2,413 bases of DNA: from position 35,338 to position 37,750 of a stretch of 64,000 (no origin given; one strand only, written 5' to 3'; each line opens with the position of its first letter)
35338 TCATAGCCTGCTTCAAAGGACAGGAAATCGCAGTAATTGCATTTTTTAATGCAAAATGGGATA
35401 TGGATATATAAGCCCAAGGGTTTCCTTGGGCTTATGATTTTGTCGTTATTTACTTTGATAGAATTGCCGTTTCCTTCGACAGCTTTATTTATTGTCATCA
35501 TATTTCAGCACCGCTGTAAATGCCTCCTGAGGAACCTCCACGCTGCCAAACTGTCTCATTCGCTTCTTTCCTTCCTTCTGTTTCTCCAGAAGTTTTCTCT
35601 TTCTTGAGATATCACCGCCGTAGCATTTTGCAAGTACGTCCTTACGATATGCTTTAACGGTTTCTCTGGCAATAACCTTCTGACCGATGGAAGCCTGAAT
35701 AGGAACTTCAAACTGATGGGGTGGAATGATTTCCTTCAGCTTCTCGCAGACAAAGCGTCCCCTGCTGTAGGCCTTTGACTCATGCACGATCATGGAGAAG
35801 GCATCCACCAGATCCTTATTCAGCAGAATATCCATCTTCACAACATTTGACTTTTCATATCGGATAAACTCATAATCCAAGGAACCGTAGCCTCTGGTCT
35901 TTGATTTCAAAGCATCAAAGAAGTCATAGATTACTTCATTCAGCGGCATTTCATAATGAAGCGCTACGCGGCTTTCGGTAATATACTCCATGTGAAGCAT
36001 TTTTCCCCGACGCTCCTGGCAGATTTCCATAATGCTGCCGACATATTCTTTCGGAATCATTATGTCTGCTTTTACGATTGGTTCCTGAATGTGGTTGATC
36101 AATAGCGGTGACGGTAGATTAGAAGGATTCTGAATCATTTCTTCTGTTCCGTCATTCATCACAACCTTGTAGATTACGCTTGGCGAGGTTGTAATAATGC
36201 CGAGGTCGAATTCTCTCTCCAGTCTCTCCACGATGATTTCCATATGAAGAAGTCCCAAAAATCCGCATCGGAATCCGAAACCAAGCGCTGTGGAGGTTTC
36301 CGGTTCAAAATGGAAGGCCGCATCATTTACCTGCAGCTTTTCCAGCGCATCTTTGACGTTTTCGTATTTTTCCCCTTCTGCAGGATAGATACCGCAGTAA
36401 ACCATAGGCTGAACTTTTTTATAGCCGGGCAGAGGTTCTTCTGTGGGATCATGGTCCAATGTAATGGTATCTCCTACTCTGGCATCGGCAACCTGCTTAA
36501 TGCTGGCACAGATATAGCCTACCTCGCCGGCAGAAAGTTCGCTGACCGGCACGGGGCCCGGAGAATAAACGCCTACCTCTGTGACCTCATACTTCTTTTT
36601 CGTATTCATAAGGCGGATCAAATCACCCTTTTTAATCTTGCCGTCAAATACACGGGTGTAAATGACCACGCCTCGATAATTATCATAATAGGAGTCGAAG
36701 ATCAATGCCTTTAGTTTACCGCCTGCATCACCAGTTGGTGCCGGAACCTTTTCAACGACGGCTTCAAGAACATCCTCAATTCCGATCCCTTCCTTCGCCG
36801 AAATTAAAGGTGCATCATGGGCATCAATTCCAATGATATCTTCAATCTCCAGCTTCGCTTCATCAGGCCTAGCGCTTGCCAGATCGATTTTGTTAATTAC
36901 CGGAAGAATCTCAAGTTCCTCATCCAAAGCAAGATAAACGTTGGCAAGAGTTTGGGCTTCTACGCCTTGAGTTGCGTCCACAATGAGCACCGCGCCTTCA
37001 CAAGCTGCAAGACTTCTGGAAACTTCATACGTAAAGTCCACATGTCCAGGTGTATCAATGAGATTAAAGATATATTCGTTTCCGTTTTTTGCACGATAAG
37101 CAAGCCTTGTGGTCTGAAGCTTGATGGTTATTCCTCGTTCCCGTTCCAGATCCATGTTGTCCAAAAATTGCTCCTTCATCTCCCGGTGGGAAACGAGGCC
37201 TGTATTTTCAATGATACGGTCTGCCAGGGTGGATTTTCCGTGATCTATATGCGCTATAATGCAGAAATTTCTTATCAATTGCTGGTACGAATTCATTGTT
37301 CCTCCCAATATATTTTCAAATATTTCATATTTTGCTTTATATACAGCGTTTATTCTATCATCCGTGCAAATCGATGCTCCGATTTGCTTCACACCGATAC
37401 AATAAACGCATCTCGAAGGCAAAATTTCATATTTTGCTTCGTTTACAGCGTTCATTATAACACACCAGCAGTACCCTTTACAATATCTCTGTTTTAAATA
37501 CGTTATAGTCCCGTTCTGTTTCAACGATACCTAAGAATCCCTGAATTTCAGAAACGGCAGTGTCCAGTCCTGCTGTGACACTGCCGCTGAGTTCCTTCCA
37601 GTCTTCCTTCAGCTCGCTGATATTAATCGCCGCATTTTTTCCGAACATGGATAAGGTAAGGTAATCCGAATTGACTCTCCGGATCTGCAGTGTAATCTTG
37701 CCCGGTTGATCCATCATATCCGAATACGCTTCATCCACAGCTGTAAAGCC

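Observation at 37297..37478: lepA leader carries a diverged copy (1.4 units) of the same structured element; covariation partner of the 55.4-kb array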

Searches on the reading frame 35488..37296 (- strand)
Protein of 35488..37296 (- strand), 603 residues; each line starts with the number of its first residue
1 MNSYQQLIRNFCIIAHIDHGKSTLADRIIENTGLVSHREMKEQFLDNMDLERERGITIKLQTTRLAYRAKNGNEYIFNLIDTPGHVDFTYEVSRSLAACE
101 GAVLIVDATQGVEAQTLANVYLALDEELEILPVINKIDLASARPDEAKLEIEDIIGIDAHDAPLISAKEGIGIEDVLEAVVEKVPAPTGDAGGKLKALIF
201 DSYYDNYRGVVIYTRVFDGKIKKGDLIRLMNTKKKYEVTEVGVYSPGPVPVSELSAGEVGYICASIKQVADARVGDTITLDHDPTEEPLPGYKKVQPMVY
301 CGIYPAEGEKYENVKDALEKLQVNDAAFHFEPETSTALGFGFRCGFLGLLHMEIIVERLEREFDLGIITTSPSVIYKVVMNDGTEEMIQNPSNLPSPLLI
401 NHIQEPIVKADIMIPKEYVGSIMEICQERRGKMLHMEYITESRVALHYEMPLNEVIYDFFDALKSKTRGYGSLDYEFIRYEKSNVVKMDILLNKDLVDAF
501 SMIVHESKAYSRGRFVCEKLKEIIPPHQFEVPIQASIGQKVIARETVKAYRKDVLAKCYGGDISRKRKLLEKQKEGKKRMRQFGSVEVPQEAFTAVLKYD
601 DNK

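Call 40: find_homologous_proteins(query=window:35488-37296:-, max_evalue=1e-100)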
Query window:35488-37296:- (603 aa): 8000 proteins with E <= 1e-100 among 8000 candidates; the best 120 are listed.
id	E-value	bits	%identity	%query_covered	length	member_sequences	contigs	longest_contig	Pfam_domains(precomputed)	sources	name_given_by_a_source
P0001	0.0e+0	1353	100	100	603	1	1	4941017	PF00679.31,PF14492.13,PF06421.18,PF00009.34,PF03144.32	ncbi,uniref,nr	ncbi:elongation factor 4 [Anoxybacterium hadale]|uniref:Elongation factor 4 n=1 Tax=Anoxybacterium h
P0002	0.0e+0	1337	99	100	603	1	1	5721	PF00679.31,PF14492.13,PF06421.18,PF00009.34,PF03144.32,PF22042.3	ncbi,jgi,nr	ncbi:MAG: elongation factor 4 [Bacillota bacterium]|jgi:GTP-binding protein LepA|nr:elongation facto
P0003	0.0e+0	1328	98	100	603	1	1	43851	PF00679.31,PF14492.13,PF06421.18,PF00009.34,PF03144.32,PF22042.3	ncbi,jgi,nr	ncbi:MAG: elongation factor 4 [Bacillota bacterium]|jgi:GTP-binding protein LepA|nr:elongation facto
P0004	0.0e+0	1327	98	100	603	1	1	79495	PF00679.31,PF14492.13,PF06421.18,PF00009.34,PF03144.32,PF22042.3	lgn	-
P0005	0.0e+0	1319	98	100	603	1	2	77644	PF00679.31,PF14492.13,PF06421.18,PF00009.34,PF03144.32,PF22042.3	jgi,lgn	jgi:GTP-binding protein LepA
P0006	0.0e+0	1311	97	100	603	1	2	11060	PF00679.31,PF14492.13,PF06421.18,PF00009.34,PF03144.32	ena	-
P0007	0.0e+0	1304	96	100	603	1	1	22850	PF00679.31,PF14492.13,PF06421.18,PF00009.34,PF03144.32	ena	-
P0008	0.0e+0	1295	96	100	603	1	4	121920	PF00679.31,PF14492.13,PF06421.18,PF00009.34,PF03144.32,PF22042.3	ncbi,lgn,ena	-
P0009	0.0e+0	1293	95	100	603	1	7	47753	PF00679.31,PF14492.13,PF06421.18,PF00009.34,PF03144.32,PF22042.3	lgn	-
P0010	0.0e+0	1290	94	100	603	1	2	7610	PF00679.31,PF14492.13,PF06421.18,PF00009.34,PF03144.32,PF22042.3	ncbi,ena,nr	ncbi:MAG TPA: translation elongation factor 4 [Bacillota bacterium]|nr:translation elongation factor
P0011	0.0e+0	1285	95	100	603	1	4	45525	PF00679.31,PF14492.13,PF06421.18,PF00009.34,PF03144.32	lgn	-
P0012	0.0e+0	1285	94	100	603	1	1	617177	PF00679.31,PF14492.13,PF06421.18,PF00009.34,PF03144.32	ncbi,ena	-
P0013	0.0e+0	1281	94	100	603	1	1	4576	PF00679.31,PF14492.13,PF06421.18,PF00009.34,PF03144.32,PF22042.3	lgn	-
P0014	0.0e+0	1278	94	100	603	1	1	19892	PF00679.31,PF14492.13,PF06421.18,PF00009.34,PF03144.32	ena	-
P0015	0.0e+0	1278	94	100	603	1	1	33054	PF00679.31,PF14492.13,PF06421.18,PF00009.34,PF03144.32,PF22042.3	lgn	-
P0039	0.0e+0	1262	93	100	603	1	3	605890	PF00679.31,PF14492.13,PF06421.18,PF00009.34,PF03144.32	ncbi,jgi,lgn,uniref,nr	ncbi:translation elongation factor 4 [Sinanaerobacter chloroacetimidivorans]|jgi:GTP-binding protein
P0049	0.0e+0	1255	92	100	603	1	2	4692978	PF00679.31,PF14492.13,PF06421.18,PF00009.34,PF03144.32,PF22042.3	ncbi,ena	-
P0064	0.0e+0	1233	90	100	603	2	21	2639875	PF00679.31,PF14492.13,PF06421.18,PF00009.34,PF03144.32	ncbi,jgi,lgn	ncbi:MAG: translation elongation factor 4 [Anaerovoracaceae bacterium]|jgi:GTP-binding protein LepA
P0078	0.0e+0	1222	89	100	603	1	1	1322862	PF00679.31,PF14492.13,PF06421.18,PF00009.34,PF03144.32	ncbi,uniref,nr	ncbi:translation elongation factor 4 [Clostridium aminobutyricum]|uniref:Elongation factor 4 n=1 Tax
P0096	0.0e+0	1214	88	100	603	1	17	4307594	PF00679.31,PF14492.13,PF06421.18,PF00009.34,PF03144.32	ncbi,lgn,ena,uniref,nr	ncbi:translation elongation factor 4 [Ihubacter massiliensis]|uniref:Elongation factor 4 n=1 Tax=Hom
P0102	0.0e+0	1213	89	100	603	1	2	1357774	PF00679.31,PF14492.13,PF06421.18,PF00009.34,PF03144.32,PF22042.3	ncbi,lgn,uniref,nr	ncbi:translation elongation factor 4 [Anaerovorax sp. IOR16]|uniref:translation elongation factor 4 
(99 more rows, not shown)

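Call 41: find_encoding_contigs(protein=P0012, flank=1500, max_places=1)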
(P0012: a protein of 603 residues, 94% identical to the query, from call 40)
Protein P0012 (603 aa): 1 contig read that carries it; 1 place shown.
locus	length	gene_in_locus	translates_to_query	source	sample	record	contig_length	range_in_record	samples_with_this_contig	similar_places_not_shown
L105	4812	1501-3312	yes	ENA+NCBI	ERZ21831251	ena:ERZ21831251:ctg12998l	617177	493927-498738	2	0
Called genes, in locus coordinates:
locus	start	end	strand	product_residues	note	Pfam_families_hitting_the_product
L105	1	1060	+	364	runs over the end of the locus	PF07454:SpoIIP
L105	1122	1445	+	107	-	-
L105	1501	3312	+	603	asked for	PF00009:GTP_EFTU, PF03144:GTP_EFTU_D2, PF14492:EFG_III (weak), PF00679:EFG_C, PF06421:LepA_C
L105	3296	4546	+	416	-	PF04055:Radical_SAM, PF06969:HemN_C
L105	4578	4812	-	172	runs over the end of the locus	PF01381:HTH_3, PF12844:HTH_19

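Call 42: find_encoding_contigs(protein=P0039, flank=1500, max_places=1)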
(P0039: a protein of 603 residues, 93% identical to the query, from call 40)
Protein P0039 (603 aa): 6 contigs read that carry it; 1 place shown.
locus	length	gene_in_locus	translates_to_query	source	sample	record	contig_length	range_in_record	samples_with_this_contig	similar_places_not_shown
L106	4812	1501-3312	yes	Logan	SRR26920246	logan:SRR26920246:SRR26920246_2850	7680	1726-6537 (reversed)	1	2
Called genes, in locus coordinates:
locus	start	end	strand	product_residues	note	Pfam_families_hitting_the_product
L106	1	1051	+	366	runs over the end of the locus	PF07454:SpoIIP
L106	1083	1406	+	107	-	-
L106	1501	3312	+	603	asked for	PF00009:GTP_EFTU, PF03144:GTP_EFTU_D2, PF14492:EFG_III (faint), PF00679:EFG_C, PF06421:LepA_C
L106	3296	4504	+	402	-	PF04055:Radical_SAM, PF06969:HemN_C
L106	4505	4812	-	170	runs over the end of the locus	PF01381:HTH_3, PF12844:HTH_19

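Call 43: find_encoding_contigs(protein=P0049, flank=1500, max_places=1)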
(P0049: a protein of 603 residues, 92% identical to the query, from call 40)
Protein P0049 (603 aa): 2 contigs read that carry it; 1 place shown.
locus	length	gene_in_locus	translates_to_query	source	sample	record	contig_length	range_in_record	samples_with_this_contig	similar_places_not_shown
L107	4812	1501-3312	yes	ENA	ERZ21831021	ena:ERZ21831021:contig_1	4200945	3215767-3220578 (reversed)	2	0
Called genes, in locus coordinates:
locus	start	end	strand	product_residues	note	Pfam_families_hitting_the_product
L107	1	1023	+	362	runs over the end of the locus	PF07454:SpoIIP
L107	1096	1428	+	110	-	-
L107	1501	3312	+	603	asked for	PF00009:GTP_EFTU, PF22042:EF-G_D2 (weak), PF03144:GTP_EFTU_D2, PF14492:EFG_III (weak), PF00679:EFG_C, PF06421:LepA_C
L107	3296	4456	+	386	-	PF04055:Radical_SAM, PF06969:HemN_C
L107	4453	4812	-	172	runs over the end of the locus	PF13560:HTH_31 (faint), PF01381:HTH_3, PF12844:HTH_19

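Call 44: find_encoding_contigs(protein=P0078, flank=1500, max_places=1)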
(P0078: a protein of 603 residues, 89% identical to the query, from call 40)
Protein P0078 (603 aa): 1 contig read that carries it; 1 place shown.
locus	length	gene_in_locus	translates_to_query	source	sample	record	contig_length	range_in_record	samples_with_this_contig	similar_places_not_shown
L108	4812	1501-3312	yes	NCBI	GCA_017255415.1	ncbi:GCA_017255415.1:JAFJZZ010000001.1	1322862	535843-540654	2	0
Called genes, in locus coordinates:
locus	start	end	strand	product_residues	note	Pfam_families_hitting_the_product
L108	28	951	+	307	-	PF07454:SpoIIP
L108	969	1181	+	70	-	-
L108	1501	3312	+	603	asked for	PF00009:GTP_EFTU, PF03144:GTP_EFTU_D2, PF14492:EFG_III (weak), PF00679:EFG_C, PF06421:LepA_C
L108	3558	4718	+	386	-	PF04055:Radical_SAM, PF06969:HemN_C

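Call 47: find_encoding_contigs(protein=P0008, flank=1500, max_places=1)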
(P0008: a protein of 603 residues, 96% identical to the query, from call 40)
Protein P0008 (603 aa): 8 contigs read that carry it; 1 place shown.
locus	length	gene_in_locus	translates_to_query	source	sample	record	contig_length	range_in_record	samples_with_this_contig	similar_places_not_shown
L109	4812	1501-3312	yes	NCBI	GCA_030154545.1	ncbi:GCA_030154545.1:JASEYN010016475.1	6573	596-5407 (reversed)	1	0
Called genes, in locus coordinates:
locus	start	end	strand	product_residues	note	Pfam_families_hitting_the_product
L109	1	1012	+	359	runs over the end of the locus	PF07454:SpoIIP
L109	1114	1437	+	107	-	-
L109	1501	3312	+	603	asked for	PF00009:GTP_EFTU, PF22042:EF-G_D2 (faint), PF03144:GTP_EFTU_D2, PF14492:EFG_III (weak), PF00679:EFG_C, PF06421:LepA_C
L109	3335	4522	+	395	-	PF04055:Radical_SAM, PF06969:HemN_C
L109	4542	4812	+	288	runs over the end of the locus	?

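Call 48: find_encoding_contigs(protein=P0064, flank=1500, max_places=1)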
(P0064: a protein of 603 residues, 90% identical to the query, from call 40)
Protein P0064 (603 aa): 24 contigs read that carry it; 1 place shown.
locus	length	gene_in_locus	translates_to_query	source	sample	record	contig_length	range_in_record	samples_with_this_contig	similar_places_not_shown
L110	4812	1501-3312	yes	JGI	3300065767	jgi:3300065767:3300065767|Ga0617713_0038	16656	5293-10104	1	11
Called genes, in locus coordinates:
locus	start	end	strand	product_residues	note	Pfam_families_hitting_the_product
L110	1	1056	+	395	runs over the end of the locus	PF07454:SpoIIP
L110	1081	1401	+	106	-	-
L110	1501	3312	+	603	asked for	PF00009:GTP_EFTU, PF03144:GTP_EFTU_D2, PF14492:EFG_III (weak), PF00679:EFG_C, PF06421:LepA_C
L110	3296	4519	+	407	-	PF04055:Radical_SAM, PF06969:HemN_C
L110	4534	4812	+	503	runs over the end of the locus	PF00370:FGGY_N, PF02782:FGGY_C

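Call 49: find_encoding_contigs(protein=P0096, flank=1500, max_places=1)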
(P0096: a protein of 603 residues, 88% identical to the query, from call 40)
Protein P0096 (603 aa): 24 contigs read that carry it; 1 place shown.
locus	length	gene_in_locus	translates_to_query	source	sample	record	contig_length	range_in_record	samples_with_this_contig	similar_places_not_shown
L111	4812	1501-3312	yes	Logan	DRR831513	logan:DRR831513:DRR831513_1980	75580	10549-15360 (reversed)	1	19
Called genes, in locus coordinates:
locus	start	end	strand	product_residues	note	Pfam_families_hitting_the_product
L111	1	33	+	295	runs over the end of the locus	PF03418:Peptidase_A25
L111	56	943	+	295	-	PF07454:SpoIIP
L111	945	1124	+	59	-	-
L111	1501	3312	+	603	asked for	PF00009:GTP_EFTU, PF03144:GTP_EFTU_D2, PF14492:EFG_III (weak), PF00679:EFG_C, PF06421:LepA_C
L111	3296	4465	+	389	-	PF04055:Radical_SAM, PF06969:HemN_C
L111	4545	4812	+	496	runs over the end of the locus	PF00370:FGGY_N, PF02782:FGGY_C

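Call 50: find_encoding_contigs(protein=P0102, flank=1500, max_places=1)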
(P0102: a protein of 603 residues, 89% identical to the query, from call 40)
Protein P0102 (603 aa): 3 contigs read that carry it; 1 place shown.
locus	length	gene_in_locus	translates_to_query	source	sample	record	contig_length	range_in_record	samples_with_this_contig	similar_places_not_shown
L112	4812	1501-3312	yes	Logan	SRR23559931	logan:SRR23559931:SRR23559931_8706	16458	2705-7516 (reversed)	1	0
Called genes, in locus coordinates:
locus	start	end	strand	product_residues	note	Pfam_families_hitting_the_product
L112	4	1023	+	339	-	PF07454:SpoIIP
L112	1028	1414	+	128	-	-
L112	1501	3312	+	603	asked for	PF00009:GTP_EFTU, PF22042:EF-G_D2 (faint), PF03144:GTP_EFTU_D2, PF14492:EFG_III (faint), PF00679:EFG_C, PF06421:LepA_C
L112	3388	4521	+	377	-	PF04055:Radical_SAM, PF06969:HemN_C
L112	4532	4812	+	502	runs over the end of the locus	PF00370:FGGY_N, PF02782:FGGY_C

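Call 68: find_encoding_contigs(protein=P0005, flank=4500, max_places=2)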
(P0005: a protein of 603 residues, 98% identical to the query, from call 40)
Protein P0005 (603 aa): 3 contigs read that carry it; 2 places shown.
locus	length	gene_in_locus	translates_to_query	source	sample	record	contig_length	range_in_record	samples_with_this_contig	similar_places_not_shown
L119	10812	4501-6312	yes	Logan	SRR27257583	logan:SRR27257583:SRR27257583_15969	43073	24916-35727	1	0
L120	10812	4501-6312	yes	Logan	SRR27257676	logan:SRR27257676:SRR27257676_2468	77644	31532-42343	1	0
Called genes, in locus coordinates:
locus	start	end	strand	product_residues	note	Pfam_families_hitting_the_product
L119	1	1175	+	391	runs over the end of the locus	PF01546:Peptidase_M20, PF07687:M20_dimer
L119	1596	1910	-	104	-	PF01649:Ribosomal_S20p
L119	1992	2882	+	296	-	PF03418:Peptidase_A25, PF06866:DUF1256 (faint)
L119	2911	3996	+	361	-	PF07454:SpoIIP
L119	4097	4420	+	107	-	-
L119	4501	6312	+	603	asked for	PF00009:GTP_EFTU, PF22042:EF-G_D2 (faint), PF03144:GTP_EFTU_D2, PF14492:EFG_III (weak), PF00679:EFG_C, PF06421:LepA_C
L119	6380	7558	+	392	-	PF04055:Radical_SAM, PF06969:HemN_C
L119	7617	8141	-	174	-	PF01381:HTH_3, PF12844:HTH_19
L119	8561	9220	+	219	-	-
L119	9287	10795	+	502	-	PF01145:Band_7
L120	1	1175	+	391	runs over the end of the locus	PF01546:Peptidase_M20, PF07687:M20_dimer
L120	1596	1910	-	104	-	PF01649:Ribosomal_S20p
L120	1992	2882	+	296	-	PF03418:Peptidase_A25, PF06866:DUF1256 (faint)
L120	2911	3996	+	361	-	PF07454:SpoIIP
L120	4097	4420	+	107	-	-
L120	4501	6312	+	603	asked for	PF00009:GTP_EFTU, PF22042:EF-G_D2 (faint), PF03144:GTP_EFTU_D2, PF14492:EFG_III (weak), PF00679:EFG_C, PF06421:LepA_C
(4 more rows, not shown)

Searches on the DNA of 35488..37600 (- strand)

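Call 10: search_rna_families(source=window, start=37200, end=37600, threshold=evalue, max_evalue=10)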
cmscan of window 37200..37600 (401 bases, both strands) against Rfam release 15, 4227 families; matches with E-value up to 10: 7.
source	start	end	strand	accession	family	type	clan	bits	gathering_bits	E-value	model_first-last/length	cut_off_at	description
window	37401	37470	+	RF02331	TtnuHACA24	Gene; snRNA; snoRNA; HACA-box;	-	33.4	100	0.0003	1-127/127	no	Tetrahymena snoRNA TtnuHACA24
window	37257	37351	-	RF02183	ST7-OT3_1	Gene; lncRNA;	-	20.2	50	0.54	1-79/79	no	ST7 overlapping transcript 3 conserved region 1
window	37394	37458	-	RF02898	AaHKsRNA20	Gene; sRNA;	-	18.7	43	2.6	1-77/77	no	Aggregatibacter sRNA 20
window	37393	37470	-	RF03718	mir-2804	Gene; miRNA;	-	17.1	86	1.9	1-78/78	no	mir-2804 microRNA precursor family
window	37254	37312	-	RF01288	snoR31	Gene; snRNA; snoRNA; CD-box;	-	15.7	44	9.4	1-93/93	no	Small nucleolar RNA snoR31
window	37394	37468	-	RF03283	mir-1010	Gene; miRNA;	-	13.6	70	7.4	1-93/93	no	mir-1010 microRNA precursor family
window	37201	37232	+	RF02166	PVT1_3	Gene; lncRNA;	-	8.8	45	6.6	63-95/95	no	Pvt1 oncogene conserved region 3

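Call 55: search_with_rna_model(model_id=R1, sources=[L105, L106, L107, L108, L109, L110, L111, L112], filters=off, max_evalue=1)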
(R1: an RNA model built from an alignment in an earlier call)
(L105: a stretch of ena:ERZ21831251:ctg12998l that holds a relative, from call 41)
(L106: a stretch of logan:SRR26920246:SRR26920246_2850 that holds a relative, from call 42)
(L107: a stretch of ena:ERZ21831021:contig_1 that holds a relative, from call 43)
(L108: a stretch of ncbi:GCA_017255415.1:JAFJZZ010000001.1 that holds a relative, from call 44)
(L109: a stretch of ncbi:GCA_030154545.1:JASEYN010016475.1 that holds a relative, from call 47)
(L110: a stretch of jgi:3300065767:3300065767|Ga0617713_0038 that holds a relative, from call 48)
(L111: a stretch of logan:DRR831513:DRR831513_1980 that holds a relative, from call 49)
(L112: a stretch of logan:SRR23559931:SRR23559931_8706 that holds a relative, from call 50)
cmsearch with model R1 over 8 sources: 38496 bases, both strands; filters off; matches with E-value up to 1: 1.
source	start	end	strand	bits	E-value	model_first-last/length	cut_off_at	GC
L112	1410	1484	-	14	0.76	1-138/138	no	0.23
